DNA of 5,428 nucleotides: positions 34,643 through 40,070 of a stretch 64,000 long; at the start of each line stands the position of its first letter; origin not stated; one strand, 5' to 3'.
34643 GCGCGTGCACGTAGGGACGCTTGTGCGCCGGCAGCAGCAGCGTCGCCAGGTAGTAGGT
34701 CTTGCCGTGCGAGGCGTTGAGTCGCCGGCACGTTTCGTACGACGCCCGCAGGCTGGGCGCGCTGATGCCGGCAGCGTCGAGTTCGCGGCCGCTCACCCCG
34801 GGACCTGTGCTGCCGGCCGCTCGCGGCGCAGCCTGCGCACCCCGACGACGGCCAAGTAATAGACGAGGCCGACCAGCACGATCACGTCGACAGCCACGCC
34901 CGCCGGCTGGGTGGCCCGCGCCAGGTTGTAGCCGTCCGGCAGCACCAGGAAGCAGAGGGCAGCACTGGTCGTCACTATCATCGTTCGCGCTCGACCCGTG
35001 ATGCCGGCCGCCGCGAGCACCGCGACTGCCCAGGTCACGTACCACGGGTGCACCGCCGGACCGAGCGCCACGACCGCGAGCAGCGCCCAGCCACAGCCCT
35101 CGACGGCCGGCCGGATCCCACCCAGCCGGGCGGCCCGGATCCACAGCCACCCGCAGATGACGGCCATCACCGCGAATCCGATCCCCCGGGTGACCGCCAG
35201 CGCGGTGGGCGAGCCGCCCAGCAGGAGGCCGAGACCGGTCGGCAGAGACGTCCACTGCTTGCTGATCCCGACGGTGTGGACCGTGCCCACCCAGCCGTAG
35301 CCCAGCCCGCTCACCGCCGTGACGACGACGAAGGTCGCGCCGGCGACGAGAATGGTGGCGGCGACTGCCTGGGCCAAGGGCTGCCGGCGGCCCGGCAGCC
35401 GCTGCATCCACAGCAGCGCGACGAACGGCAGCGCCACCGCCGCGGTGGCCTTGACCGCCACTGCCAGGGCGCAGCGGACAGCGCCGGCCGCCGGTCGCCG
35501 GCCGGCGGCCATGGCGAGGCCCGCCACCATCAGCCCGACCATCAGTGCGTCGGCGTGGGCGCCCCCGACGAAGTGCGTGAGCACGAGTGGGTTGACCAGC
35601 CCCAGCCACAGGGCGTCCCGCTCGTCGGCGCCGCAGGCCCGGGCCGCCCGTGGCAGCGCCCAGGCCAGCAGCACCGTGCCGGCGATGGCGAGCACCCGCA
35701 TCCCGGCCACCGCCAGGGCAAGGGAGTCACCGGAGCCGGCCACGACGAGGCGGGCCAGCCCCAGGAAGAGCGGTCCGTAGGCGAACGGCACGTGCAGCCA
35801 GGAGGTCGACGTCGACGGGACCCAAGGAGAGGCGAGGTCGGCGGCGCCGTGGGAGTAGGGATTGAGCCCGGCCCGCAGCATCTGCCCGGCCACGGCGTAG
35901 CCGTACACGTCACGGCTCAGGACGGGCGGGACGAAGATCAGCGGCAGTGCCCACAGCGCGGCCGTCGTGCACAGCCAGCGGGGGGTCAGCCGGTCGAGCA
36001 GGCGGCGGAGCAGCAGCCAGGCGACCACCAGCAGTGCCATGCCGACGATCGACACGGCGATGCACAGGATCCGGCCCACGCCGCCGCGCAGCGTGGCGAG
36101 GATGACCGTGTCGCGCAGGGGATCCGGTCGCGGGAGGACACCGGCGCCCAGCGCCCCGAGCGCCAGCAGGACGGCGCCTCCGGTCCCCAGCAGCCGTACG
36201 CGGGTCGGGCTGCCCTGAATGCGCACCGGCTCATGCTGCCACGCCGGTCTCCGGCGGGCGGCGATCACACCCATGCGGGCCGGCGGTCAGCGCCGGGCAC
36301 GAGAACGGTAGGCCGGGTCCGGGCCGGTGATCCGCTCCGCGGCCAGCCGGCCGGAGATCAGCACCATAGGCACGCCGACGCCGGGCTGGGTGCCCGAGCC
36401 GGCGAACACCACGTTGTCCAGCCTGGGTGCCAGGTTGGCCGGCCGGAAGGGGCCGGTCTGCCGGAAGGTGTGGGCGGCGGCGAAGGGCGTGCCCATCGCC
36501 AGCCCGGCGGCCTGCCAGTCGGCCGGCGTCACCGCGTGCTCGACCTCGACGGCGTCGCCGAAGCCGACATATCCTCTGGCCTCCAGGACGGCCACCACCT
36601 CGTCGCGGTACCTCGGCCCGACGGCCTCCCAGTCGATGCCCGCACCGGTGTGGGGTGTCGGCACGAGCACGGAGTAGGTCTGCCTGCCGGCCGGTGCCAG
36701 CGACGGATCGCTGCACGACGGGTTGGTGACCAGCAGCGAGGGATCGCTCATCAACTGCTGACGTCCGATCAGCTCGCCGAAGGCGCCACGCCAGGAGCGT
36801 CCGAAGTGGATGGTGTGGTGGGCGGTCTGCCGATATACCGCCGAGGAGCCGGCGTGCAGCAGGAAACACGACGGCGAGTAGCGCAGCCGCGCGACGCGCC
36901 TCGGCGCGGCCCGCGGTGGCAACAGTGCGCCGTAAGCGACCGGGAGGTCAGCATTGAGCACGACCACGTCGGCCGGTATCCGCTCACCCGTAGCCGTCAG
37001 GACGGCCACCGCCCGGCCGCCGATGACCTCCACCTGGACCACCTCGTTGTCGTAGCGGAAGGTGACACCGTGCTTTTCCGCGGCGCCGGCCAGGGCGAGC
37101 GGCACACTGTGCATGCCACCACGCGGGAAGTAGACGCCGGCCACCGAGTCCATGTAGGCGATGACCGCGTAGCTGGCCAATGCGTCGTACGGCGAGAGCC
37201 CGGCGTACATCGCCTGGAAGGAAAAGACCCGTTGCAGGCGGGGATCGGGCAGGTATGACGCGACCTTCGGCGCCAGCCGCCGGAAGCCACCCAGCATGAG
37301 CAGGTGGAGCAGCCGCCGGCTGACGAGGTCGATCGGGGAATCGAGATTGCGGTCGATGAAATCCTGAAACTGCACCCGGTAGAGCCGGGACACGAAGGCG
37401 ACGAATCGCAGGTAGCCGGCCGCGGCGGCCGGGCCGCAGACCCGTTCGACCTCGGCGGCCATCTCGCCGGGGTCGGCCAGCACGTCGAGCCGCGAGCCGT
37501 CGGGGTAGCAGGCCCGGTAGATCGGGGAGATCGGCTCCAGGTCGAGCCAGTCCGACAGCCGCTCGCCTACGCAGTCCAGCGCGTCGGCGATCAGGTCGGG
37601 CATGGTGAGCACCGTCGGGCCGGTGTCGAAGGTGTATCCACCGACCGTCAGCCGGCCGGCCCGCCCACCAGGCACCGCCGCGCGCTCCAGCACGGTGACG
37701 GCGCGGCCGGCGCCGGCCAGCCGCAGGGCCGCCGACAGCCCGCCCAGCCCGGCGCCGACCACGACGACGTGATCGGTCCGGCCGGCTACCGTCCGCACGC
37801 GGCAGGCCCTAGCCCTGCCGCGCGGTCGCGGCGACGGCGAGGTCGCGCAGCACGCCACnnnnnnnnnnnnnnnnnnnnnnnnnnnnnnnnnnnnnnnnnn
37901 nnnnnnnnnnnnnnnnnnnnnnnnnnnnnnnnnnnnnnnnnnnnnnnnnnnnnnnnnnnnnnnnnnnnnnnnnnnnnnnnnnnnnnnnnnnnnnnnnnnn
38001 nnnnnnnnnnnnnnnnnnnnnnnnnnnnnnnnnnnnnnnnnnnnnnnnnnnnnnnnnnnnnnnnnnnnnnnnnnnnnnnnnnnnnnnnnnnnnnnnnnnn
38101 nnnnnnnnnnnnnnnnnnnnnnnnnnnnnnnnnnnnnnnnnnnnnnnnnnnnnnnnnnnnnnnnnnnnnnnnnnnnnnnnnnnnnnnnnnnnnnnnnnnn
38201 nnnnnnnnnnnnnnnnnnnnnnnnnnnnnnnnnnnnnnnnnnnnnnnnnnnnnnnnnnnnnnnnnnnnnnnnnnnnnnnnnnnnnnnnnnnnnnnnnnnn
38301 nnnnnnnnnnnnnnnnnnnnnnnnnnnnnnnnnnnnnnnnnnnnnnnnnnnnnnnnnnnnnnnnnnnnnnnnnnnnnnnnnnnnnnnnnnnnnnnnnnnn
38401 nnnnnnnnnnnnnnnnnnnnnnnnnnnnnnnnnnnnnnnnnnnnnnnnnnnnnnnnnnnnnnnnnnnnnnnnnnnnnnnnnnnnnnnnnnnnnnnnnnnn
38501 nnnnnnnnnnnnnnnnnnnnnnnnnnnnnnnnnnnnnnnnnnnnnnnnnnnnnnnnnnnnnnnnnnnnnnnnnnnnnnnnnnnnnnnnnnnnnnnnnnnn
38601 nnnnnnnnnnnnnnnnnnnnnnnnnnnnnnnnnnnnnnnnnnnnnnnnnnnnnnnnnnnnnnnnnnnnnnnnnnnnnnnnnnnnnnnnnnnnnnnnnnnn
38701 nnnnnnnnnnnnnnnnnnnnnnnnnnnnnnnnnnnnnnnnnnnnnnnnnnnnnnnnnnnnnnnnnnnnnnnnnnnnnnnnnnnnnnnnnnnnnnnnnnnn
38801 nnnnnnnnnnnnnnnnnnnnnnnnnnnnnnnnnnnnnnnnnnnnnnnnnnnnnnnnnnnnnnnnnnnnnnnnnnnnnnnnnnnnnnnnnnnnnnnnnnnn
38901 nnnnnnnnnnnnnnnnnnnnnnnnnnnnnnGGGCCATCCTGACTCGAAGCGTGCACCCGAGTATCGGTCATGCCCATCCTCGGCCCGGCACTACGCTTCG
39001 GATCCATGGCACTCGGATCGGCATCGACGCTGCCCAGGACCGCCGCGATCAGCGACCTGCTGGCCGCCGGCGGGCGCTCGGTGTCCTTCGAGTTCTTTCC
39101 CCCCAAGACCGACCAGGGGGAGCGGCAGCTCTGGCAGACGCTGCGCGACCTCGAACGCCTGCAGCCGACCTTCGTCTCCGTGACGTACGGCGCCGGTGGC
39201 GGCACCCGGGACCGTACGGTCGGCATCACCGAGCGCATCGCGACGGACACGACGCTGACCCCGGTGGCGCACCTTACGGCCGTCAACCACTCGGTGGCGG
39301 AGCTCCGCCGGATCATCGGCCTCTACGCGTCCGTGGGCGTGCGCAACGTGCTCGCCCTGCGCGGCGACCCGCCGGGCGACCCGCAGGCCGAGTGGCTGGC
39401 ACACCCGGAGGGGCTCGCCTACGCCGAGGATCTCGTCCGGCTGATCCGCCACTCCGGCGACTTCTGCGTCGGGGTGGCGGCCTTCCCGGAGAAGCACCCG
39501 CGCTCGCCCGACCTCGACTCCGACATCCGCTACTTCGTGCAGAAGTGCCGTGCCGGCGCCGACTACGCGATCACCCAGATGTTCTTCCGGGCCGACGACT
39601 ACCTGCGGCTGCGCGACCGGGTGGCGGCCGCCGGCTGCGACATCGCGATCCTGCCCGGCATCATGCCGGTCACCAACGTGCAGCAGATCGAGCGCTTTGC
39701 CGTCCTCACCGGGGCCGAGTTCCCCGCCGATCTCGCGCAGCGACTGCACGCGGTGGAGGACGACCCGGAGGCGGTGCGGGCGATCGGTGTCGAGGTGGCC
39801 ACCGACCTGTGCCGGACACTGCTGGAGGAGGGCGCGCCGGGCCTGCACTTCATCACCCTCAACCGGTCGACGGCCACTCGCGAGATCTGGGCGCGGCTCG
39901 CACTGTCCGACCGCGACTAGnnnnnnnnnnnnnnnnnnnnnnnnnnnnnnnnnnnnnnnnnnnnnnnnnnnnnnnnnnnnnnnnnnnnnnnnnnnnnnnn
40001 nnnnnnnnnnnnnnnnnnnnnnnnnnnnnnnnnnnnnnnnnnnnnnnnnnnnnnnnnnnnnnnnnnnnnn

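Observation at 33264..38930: Mosaic carotenoid operon: crtE - crtI - MptA-like GT87 mannosyltransferase - crtB, with crtB start overlapping the GT87 stop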

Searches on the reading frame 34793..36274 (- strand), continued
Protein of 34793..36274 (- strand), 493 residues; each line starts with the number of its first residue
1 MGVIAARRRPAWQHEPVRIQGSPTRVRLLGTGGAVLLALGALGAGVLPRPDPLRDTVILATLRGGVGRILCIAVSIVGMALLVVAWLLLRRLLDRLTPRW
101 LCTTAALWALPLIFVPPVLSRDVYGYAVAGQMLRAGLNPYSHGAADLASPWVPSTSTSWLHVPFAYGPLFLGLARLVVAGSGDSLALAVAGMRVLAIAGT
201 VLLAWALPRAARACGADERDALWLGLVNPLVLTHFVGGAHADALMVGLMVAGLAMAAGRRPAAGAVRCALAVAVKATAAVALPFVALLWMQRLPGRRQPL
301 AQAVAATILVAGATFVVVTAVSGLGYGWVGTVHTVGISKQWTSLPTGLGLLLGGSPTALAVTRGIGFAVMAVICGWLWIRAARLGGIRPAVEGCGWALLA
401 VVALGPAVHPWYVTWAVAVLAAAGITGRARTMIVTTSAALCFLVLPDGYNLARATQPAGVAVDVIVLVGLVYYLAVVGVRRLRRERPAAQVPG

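Call 82: find_encoding_contigs(protein=P0083, flank=8000, max_places=1)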
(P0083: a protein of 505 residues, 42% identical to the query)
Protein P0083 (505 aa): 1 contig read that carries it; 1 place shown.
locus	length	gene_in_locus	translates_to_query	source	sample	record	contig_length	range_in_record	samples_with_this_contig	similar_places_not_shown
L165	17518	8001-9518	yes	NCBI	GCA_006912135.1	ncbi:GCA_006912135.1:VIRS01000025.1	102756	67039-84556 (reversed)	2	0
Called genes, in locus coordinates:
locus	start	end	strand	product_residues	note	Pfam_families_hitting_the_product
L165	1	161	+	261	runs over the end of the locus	PF04240:Caroten_synth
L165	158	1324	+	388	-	PF13506:Glyco_transf_21 (weak), PF13641:Glyco_tranf_2_3, PF00535:Glycos_transf_2, PF10111:Glyco_tranf_2_2 (weak)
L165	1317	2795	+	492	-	PF00070:Pyr_redox (faint), PF00890:FAD_binding_2 (weak), PF01266:DAO (weak), PF01593:Amino_oxidase, PF03486:HI0933_like (faint), PF07992:Pyr_redox_2 (faint), PF12831:FAD_oxidored (weak), PF13450:NAD_binding_8, +1 more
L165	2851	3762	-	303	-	PF02219:MTHFR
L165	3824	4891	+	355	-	PF00348:polyprenyl_synt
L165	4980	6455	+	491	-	-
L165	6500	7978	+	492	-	PF00070:Pyr_redox (faint), PF00890:FAD_binding_2 (weak), PF01266:DAO, PF03486:HI0933_like (faint), PF07992:Pyr_redox_2 (faint), PF12831:FAD_oxidored (weak), PF13450:NAD_binding_8, PF01593:Amino_oxidase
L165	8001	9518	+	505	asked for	PF26314:MptA_B_family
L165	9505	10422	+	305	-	PF00494:SQS_PSY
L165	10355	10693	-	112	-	PF18916:Lycopene_cyc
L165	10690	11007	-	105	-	PF18916:Lycopene_cyc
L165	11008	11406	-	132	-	PF21531:Rv2175c_wHTH, PF12728:HTH_17 (weak), PF18367:Rv2175c_C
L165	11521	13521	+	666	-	PF00069:Pkinase, PF07714:PK_Tyr_Ser-Thr, PF01636:APH (faint), PF03793:PASTA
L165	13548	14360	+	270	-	PF01261:AP_endonuc_2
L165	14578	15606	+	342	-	PF18152:DAHP_snth_FXD, PF00793:DAHP_synth_1, PF03102:NeuB (faint)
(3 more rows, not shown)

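Call 83: find_encoding_contigs(protein=P0011, flank=8000, max_places=1)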
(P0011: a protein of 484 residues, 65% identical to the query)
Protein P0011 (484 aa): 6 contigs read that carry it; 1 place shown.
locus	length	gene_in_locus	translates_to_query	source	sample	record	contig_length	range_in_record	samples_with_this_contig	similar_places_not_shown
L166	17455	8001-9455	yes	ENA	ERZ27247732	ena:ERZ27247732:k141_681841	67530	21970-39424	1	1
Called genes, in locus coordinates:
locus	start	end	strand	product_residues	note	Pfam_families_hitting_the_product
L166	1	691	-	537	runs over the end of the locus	PF07969:Amidohydro_3, PF01979:Amidohydro_1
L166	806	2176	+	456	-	PF01946:Thi4, PF01266:DAO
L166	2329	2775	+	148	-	PF13404:HTH_AsnC-type, PF13412:HTH_24, PF01037:AsnC_trans_reg, PF22482:AsnC_trans_reg_3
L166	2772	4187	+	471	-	PF00202:Aminotran_3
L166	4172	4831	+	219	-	PF12900:Pyridox_ox_2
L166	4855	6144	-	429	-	PF00202:Aminotran_3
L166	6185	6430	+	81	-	PF10939:DUF2631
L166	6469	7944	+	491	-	PF01266:DAO, PF01593:Amino_oxidase, PF07992:Pyr_redox_2 (faint), PF13450:NAD_binding_8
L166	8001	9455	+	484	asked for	PF26314:MptA_B_family, PF27547:MptB_C (weak)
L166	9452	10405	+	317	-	PF00494:SQS_PSY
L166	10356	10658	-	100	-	PF18916:Lycopene_cyc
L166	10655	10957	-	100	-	PF18916:Lycopene_cyc (weak)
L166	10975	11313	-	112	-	PF21531:Rv2175c_wHTH, PF18367:Rv2175c_C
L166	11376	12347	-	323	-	PF01408:GFO_IDH_MocA, PF02894:GFO_IDH_MocA_C (weak), PF22725:GFO_IDH_MocA_C3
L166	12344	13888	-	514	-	PF01408:GFO_IDH_MocA, PF02894:GFO_IDH_MocA_C, PF22725:GFO_IDH_MocA_C3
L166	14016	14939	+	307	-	PF01476:LysM, PF23473:LysM3_LYK4_5 (faint), PF01476:LysM, PF01464:SLT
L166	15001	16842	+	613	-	PF00069:Pkinase, PF03109:ABC1 (faint), PF07714:PK_Tyr_Ser-Thr, PF01636:APH (faint), PF03793:PASTA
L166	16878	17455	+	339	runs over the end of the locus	PF18152:DAHP_snth_FXD, PF00793:DAHP_synth_1, PF03102:NeuB (faint)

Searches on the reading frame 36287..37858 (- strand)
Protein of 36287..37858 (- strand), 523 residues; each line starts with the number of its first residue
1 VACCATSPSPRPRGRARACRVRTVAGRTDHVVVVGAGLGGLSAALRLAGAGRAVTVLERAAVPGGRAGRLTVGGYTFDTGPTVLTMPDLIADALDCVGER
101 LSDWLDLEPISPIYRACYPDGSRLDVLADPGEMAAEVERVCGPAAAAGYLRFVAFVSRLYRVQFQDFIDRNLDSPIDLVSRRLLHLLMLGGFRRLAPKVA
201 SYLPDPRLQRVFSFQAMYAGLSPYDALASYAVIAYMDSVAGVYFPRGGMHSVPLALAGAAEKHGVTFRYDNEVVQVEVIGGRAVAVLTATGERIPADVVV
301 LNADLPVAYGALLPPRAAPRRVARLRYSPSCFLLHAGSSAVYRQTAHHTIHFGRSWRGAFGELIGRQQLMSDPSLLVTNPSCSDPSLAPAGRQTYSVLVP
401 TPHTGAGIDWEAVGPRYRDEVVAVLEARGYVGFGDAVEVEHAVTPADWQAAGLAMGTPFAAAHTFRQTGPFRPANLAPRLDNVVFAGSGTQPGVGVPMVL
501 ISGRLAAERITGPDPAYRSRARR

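Call 6: search_protein_families(library=pfam, proteins=[window:36287-37858:-])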
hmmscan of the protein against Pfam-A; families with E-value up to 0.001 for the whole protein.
window:36287-37858:- (523 aa): 9 families
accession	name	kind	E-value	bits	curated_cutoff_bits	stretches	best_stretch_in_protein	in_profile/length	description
PF01593.30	Amino_oxidase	-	2.8e-46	159.2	19.8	1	38-510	1-442/443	Flavin containing amine oxidoreductase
PF01266.30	DAO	-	3.3e-14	53.6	27.9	1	30-353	1-268/353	FAD dependent oxidoreductase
PF13450.12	NAD_binding_8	-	1.1e-12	48.5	21.9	1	33-86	1-54/68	NAD(P)-binding Rossmann-like domain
PF07992.20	Pyr_redox_2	-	3.3e-07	30.5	26.1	0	30-64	2-37/291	Pyridine nucleotide-disulphide oxidoreductase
PF03486.20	HI0933_like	-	2.9e-05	24.1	50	0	30-64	2-36/244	HI0933-like protein Rossmann domain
PF00070.33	Pyr_redox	-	3.1e-05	24.8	22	0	30-63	1-34/82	Pyridine nucleotide-disulphide oxidoreductase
PF00890.30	FAD_binding_2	-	5e-05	23.1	20.4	1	30-65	1-36/414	FAD binding domain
PF01946.23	Thi4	-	0.00025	20.8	26.2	1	30-78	19-65/235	Thi4 family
PF12831.13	FAD_oxidored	-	0.00093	19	27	1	31-68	2-39/416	FAD dependent oxidoreductase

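Call 7: search_protein_families(library=ncbifam, proteins=[window:36287-37858:-])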
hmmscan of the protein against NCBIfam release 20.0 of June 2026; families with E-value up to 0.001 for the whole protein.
window:36287-37858:- (523 aa): 44 families (the best 25 are shown)
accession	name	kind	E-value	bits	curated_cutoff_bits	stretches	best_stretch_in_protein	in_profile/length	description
TIGR02734.1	crtI_fam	subfamily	3.4e-153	510.9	238.1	1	31-514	1-492/504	phytoene desaturase family protein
NF058655.1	CrtID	equivalog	2e-86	290.7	640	1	31-507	1-478/478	bifunctional phytoene desaturase/3,4-desaturase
NF045637.1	carotdesatCrtDProt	equivalog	1.9e-77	260.8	580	1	31-511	1-483/485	1-hydroxycarotenoid 3,4-desaturase CrtD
NF042421.1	hydcarot_desat_CrtD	equivalog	7e-55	186.4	500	1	31-510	4-483/487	1-hydroxycarotenoid 3,4-desaturase CrtD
TIGR02730.1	carot_isom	equivalog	4.4e-23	81.9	586.9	1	31-511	3-489/493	carotenoid isomerase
TIGR02733.1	desat_CrtD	equivalog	2.3e-13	49.6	549.7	1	29-82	2-55/492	C-3',4' desaturase CrtD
TIGR03467.1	HpnE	equivalog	5.2e-13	49.1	283.05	1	31-83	1-55/430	hydroxysqualene dehydroxylase HpnE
NF005560.0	PRK07233.1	equivalog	8.6e-13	47.9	252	1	30-78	2-50/435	hypothetical protein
NF045689.1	BCarotKetCrtO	equivalog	1.4e-09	37.1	1000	0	30-67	5-42/563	beta-carotene ketolase CrtO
NF001933.0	PRK00711.1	subfamily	5.7e-09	35.5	383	0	251-302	202-252/429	D-amino acid dehydrogenase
NF005547.0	PRK07208.1-3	equivalog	9.5e-09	34.5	380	1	29-80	5-56/465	hypothetical protein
NF050086.1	pipecolate_AmaA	exception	5.8e-08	31.8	600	1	28-73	25-69/425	L-pipecolate oxidase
NF005548.0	PRK07208.1-4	equivalog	1.4e-07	30.5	389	1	28-81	3-56/488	hypothetical protein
NF002480.1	PRK01747.1-1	equivalog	7e-07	28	540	1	9-67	229-287/645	bifunctional tRNA (5-methylaminomethyl-2-thiouridine)(34)-methyltransferase MnmC2/FAD-dependent 5-carboxymethylaminomethyl-2-thiouridine(34)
TIGR03197.1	MnmC_Cterm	equivalog_domain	2.2e-06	27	174.2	0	30-67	1-38/400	FAD-dependent 5-carboxymethylaminomethyl-2-thiouridine(34) oxidoreductase MnmC1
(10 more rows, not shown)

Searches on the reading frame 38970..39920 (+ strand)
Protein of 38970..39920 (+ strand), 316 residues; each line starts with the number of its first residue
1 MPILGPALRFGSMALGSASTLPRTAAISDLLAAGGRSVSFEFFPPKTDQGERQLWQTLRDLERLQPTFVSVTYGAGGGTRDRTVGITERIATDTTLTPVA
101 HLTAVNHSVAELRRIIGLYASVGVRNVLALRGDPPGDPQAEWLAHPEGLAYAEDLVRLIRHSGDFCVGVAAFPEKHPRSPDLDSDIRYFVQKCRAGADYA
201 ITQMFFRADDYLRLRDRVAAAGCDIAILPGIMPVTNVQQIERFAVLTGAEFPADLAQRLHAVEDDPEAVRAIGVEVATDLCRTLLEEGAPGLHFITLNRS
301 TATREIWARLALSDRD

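Call 6: search_protein_families(library=pfam, proteins=[window:38970-39920:+])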
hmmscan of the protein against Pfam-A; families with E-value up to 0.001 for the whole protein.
window:38970-39920:+ (316 aa): 1 family
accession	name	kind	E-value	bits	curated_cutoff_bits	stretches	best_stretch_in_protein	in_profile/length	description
PF02219.23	MTHFR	-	7.3e-107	357.4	24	1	28-310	3-286/287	Methylenetetrahydrofolate reductase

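Call 7: search_protein_families(library=ncbifam, proteins=[window:38970-39920:+])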
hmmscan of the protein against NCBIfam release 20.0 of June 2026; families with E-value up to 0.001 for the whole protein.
window:38970-39920:+ (316 aa): 4 families
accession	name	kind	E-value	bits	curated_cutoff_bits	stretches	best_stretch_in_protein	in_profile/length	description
TIGR00676.1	fadh2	equivalog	1.4e-103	346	293.7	1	38-310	1-274/275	methylenetetrahydrofolate reductase [NAD(P)H]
NF006950.0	PRK09432.1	equivalog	1.4e-78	264.2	382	1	37-308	24-288/296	methylenetetrahydrofolate reductase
TIGR00677.1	fadh2_euk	equivalog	7.1e-76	255.2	310.05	1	38-314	2-279/281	methylenetetrahydrofolate reductase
NF006396.0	PRK08645.1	equivalog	1.5e-19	69.6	453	2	159-306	457-598/611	bifunctional homocysteine S-methyltransferase/methylenetetrahydrofolate reductase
